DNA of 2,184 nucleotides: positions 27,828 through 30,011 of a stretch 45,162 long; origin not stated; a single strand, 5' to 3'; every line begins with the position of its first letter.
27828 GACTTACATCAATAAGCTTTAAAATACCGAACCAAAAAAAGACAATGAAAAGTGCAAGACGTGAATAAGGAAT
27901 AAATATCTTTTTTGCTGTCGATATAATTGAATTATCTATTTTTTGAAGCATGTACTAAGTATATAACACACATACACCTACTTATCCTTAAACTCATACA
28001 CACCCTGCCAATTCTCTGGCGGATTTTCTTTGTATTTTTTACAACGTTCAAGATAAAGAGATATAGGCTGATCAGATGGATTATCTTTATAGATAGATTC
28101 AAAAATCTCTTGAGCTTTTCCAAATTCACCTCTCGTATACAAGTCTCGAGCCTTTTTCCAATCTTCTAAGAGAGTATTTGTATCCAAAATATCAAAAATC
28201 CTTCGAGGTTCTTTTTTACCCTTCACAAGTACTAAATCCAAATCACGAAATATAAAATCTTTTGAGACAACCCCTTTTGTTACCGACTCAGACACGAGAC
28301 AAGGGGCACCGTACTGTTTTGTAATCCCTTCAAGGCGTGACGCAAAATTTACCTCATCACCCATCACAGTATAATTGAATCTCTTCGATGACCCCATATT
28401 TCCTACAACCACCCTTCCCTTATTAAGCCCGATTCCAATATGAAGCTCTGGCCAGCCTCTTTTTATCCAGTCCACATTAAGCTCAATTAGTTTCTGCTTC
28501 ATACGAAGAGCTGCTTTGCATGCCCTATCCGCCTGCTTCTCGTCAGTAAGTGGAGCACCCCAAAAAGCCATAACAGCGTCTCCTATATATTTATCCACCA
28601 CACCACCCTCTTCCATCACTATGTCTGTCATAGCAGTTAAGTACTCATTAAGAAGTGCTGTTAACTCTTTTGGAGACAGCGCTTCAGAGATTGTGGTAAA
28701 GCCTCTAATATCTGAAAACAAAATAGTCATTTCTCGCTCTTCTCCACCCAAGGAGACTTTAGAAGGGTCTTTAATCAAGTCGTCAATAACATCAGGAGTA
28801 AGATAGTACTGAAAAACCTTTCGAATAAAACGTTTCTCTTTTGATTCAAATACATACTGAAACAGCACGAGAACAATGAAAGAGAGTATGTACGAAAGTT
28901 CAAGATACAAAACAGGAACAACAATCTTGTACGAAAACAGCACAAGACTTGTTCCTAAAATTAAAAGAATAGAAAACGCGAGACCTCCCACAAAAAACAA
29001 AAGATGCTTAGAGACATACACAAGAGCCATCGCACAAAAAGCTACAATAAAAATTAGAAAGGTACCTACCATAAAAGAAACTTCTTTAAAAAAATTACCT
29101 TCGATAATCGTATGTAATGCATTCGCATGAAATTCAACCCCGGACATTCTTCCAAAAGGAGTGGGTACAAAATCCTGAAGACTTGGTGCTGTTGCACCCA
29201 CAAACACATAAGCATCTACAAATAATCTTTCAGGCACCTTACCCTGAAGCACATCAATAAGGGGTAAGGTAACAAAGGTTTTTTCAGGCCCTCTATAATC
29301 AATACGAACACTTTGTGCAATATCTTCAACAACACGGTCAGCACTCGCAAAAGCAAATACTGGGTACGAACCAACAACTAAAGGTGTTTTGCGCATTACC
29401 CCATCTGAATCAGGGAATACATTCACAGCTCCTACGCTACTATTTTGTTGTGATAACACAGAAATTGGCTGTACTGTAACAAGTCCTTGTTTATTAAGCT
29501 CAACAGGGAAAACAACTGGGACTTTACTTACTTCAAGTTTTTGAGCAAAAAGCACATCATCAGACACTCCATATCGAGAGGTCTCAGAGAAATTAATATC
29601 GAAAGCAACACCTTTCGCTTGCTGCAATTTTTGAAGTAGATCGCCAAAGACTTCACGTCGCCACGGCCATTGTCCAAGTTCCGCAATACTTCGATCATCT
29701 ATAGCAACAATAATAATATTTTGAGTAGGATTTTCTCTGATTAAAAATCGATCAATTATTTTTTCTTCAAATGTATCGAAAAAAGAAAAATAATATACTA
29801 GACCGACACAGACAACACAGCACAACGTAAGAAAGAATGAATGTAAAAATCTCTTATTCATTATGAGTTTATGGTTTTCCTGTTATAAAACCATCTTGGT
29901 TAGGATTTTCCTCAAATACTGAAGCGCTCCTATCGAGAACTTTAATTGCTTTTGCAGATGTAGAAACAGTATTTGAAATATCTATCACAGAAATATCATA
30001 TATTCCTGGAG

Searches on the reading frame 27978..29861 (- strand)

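Call 8: search_protein_families(library=pfam, proteins=[window:27978-29861:-])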
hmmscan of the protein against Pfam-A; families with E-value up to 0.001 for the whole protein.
window:27978-29861:- (627 aa): 2 families
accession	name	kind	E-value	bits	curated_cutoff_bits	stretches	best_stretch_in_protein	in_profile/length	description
PF05226.16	CHASE2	-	4.3e-50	171.1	26.3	1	17-275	4-252/257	CHASE2 domain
PF00211.25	Guanylate_cyc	-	1.4e-24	87.1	21.9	1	376-552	7-176/183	Adenylate and Guanylate cyclase catalytic domain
